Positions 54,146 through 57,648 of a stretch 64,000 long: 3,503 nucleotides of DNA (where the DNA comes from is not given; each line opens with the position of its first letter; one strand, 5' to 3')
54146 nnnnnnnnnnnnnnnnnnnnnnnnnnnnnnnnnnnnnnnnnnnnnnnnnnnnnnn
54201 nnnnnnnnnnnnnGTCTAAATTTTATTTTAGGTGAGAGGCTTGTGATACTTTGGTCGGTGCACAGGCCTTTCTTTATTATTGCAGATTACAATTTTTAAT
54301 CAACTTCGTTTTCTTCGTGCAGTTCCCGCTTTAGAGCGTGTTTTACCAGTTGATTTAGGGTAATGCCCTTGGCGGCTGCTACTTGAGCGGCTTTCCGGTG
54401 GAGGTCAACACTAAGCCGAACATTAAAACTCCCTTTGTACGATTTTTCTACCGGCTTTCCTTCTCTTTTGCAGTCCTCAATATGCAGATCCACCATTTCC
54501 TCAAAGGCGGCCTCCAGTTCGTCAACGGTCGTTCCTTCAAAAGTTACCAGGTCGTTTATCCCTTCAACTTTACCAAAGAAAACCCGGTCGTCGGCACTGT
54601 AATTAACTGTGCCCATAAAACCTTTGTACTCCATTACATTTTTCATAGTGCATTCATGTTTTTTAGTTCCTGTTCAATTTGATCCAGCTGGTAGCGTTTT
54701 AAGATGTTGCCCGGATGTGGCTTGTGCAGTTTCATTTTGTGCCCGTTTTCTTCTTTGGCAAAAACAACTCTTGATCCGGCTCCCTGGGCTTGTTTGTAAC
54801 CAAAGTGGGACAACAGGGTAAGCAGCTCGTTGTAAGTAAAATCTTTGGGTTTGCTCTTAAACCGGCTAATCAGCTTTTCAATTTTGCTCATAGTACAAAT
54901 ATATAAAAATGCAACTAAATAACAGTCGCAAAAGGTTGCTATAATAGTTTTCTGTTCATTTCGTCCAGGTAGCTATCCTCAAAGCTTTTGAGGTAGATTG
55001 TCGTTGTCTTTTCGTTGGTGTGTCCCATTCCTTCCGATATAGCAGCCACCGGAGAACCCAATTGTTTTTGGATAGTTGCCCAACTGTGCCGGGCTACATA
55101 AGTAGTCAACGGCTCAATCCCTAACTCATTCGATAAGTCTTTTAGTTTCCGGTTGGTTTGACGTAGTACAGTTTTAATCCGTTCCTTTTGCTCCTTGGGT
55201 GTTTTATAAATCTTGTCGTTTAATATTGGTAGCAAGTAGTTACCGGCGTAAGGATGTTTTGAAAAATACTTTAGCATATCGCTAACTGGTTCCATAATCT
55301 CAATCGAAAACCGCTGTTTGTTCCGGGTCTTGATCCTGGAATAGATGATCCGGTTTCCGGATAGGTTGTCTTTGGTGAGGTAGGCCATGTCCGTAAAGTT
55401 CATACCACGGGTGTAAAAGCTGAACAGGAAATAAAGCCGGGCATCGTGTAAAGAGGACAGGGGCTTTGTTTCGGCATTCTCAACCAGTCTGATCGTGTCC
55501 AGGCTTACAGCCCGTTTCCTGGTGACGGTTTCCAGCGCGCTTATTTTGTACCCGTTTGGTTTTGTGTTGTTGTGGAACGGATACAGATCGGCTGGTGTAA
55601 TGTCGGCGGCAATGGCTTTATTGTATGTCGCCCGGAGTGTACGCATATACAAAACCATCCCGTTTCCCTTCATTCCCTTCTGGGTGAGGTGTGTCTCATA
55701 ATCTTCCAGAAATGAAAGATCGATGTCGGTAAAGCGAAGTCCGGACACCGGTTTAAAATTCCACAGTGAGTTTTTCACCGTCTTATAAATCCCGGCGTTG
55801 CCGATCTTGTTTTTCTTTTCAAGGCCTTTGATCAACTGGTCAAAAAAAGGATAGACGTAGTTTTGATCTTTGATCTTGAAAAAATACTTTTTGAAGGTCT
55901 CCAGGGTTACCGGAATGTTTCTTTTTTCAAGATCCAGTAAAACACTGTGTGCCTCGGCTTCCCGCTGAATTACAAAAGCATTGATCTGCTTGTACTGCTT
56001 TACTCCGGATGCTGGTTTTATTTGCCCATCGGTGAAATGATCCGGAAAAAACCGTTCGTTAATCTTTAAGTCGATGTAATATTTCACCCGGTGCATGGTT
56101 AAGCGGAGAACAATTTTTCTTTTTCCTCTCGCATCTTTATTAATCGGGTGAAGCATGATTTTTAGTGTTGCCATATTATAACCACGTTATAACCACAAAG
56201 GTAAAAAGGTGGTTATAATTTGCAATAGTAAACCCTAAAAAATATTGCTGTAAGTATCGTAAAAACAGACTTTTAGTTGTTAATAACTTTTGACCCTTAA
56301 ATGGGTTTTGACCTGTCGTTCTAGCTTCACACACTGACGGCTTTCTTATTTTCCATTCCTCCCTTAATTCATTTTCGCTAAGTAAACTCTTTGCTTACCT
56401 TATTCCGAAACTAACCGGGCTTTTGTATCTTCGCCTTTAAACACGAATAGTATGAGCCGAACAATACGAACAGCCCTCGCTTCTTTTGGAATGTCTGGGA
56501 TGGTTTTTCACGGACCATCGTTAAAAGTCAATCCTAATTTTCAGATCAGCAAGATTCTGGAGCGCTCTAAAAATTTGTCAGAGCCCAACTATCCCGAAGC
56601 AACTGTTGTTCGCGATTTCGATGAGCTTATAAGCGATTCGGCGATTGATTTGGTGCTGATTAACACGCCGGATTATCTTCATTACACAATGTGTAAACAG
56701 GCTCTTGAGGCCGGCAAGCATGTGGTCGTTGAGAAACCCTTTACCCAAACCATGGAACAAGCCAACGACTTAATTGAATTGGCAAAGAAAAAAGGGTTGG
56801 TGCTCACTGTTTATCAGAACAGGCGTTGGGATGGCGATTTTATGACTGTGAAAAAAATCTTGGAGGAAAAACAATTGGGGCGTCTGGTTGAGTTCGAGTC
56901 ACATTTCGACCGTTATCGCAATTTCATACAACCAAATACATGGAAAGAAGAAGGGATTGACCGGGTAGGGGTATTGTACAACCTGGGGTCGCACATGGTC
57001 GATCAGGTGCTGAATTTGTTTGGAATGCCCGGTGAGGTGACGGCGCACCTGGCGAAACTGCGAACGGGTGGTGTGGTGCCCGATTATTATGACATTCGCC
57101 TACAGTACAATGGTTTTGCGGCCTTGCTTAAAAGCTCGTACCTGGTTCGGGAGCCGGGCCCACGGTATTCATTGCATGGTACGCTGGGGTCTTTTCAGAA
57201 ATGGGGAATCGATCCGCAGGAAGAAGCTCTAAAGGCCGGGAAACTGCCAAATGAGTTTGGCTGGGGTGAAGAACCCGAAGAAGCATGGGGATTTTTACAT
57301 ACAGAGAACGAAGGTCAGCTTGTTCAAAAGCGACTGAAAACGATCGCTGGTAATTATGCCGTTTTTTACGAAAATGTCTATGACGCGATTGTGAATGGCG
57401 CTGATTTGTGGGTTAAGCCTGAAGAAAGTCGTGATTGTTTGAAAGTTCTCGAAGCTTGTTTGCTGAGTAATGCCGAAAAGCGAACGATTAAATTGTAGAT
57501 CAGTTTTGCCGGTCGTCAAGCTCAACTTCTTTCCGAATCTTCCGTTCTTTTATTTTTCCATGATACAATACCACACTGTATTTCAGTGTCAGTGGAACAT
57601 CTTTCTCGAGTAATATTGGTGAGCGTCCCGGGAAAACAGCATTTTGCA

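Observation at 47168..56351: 9,155-bp relaxase-less integrative element with a phage-satellite-like layout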

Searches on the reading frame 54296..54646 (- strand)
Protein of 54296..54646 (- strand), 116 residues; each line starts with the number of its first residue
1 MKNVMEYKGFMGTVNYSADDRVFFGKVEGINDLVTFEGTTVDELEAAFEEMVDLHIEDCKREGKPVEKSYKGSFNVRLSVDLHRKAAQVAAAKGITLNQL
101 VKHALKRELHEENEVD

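Call 4: search_protein_families(library=pfam, proteins=[window:54296-54646:-], max_evalue=0.1)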
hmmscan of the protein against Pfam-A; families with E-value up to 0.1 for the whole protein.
window:54296-54646:- (116 aa): 3 families
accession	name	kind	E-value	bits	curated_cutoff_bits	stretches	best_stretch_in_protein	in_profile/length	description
PF05534.18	HicB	-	1.2e-16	60.8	21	1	56-105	2-51/51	HicB family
PF07704.17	PSK_trans_fac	-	0.0021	19.4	28.3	1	83-113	11-41/82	Rv0623-like transcription factor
PF12441.14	CopG_antitoxin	-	0.033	15.4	28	1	72-107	43-78/79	CopG antitoxin of type II toxin-antitoxin system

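Call 21: search_protein_families(library=phrogs, proteins=[window:54296-54646:-], max_evalue=0.01)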
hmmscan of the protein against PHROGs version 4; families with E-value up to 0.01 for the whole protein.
window:54296-54646:- (116 aa): 4 families
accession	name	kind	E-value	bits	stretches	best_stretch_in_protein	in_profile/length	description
phrog_9151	-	moron, auxiliary metabolic gene and host takeover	4.3e-40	137.7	1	1-115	1-115/119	HicB-like antitoxin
phrog_5333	-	unknown function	0.00013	23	0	76-111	6-41/64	-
phrog_582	-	transcription regulation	0.00044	21.5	1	69-114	55-100/105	Arc-like repressor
phrog_795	-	other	0.0039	18.5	1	68-112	14-58/116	partition protein ATPase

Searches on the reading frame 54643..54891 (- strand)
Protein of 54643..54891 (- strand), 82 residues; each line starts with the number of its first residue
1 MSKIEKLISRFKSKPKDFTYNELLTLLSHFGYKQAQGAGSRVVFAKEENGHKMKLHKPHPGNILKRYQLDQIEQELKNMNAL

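Call 4: search_protein_families(library=pfam, proteins=[window:54643-54891:-], max_evalue=0.1)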
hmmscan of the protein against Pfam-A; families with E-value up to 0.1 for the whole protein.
window:54643-54891:- (82 aa): 1 family
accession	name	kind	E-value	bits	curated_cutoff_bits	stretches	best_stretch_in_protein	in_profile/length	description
PF07927.17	HicA_toxin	-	6.8e-09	36.1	27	1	21-75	2-55/58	HicA toxin of bacterial toxin-antitoxin,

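Call 21: search_protein_families(library=phrogs, proteins=[window:54643-54891:-], max_evalue=0.01)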
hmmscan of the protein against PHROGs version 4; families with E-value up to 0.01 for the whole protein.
window:54643-54891:- (82 aa): 1 family
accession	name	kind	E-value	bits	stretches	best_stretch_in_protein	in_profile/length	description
phrog_8887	-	moron, auxiliary metabolic gene and host takeover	1.2e-24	86.9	1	1-80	1-82/85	toxin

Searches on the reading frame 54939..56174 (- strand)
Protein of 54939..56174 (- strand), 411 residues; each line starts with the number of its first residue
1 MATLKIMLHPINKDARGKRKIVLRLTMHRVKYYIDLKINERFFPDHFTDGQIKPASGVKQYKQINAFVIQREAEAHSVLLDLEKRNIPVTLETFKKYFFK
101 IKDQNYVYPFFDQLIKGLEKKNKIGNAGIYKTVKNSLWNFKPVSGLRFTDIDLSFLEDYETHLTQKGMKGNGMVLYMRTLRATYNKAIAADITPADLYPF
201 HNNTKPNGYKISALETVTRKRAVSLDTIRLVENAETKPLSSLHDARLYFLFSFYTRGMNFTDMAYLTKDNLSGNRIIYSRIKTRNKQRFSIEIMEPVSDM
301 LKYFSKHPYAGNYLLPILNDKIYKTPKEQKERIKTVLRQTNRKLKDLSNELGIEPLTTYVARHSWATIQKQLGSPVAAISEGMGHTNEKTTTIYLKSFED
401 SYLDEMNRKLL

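Call 4: search_protein_families(library=pfam, proteins=[window:54939-56174:-], max_evalue=0.1)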
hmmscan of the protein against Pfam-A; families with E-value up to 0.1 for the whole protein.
window:54939-56174:- (411 aa): 4 families
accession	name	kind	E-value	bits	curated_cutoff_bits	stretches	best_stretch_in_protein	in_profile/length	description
PF13102.12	Phage_int_SAM_5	-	1.1e-20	74.2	22.3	1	107-202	2-95/98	Phage integrase SAM-like domain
PF00589.27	Phage_integrase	-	9.2e-10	39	27.1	1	229-398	10-169/172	Phage integrase family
PF12967.12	DUF3855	-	0.015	15.7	27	0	210-295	50-134/158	Domain of Unknown Function with PDB structure (DUF3855)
PF17293.8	Arm-DNA-bind_5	-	0.048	14.6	22.6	1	15-95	10-87/87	Arm DNA-binding domain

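Call 6: search_protein_families(library=ncbifam, proteins=[window:54939-56174:-], max_evalue=0.1)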
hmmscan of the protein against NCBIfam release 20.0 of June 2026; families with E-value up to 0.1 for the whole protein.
window:54939-56174:- (411 aa): 6 families
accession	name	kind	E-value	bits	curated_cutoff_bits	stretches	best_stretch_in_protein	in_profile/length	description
NF040815.2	recomb_XerA_Arch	equivalog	3.4e-08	33.4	220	1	330-397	188-254/263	site-specific tyrosine recombinase/integron integrase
TIGR02225.1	recomb_XerD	equivalog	1.4e-06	27.9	329.6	1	147-396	37-273/290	site-specific tyrosine recombinase XerD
TIGR02249.1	integrase_gron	subfamily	2.4e-05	23.8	265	1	331-396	233-299/315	integron integrase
NF001399.0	PRK00283.1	subfamily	3.3e-05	23.3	279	1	144-396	44-282/300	tyrosine recombinase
TIGR02224.1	recomb_XerC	equivalog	0.00036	20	335.15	1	230-396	115-276/295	tyrosine recombinase XerC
NF003462.0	PRK05084.1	equivalog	0.005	15.6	267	1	352-404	300-351/360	tyrosine recombinase XerS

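Call 7: search_protein_families(library=phrogs, proteins=[window:54939-56174:-], max_evalue=0.01)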
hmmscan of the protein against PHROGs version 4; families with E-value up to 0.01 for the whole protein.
window:54939-56174:- (411 aa): 4 families
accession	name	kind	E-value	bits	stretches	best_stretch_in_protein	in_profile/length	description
phrog_1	-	integration and excision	9.6e-21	75.7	1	37-409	119-446/611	integrase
phrog_216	-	integration and excision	1.4e-10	41.7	1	215-406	48-233/301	integrase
phrog_16681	-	unknown function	2.6e-05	25.4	1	118-190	26-98/201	-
phrog_7269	-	integration and excision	0.00024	22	1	339-405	12-76/89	integrase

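Call 8: search_protein_families(library=padloc, proteins=[window:54939-56174:-], max_evalue=0.01)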
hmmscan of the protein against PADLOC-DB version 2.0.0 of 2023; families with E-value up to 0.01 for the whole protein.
window:54939-56174:- (411 aa): 0 families

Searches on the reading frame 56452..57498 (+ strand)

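Call 5: search_protein_families(library=pfam, proteins=[window:56452-57498:+], max_evalue=0.1)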
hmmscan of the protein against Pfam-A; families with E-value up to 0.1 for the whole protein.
window:56452-57498:+ (348 aa): 4 families
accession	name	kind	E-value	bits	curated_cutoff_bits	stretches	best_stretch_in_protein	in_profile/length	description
PF02894.22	GFO_IDH_MocA_C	-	3.2e-30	106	22.9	1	134-348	1-218/218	Oxidoreductase family, C-terminal alpha/beta domain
PF01408.29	GFO_IDH_MocA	-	1.3e-23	84.4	24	1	12-121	8-119/120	Oxidoreductase family, NAD-binding Rossmann fold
PF22725.1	GFO_IDH_MocA_C3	-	6.6e-22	78.3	27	1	130-248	1-123/124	GFO/IDH/MocA C-terminal domain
PF03447.22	NAD_binding_3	-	4.9e-05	24.5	24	1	30-116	22-111/116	Homoserine dehydrogenase, NAD binding domain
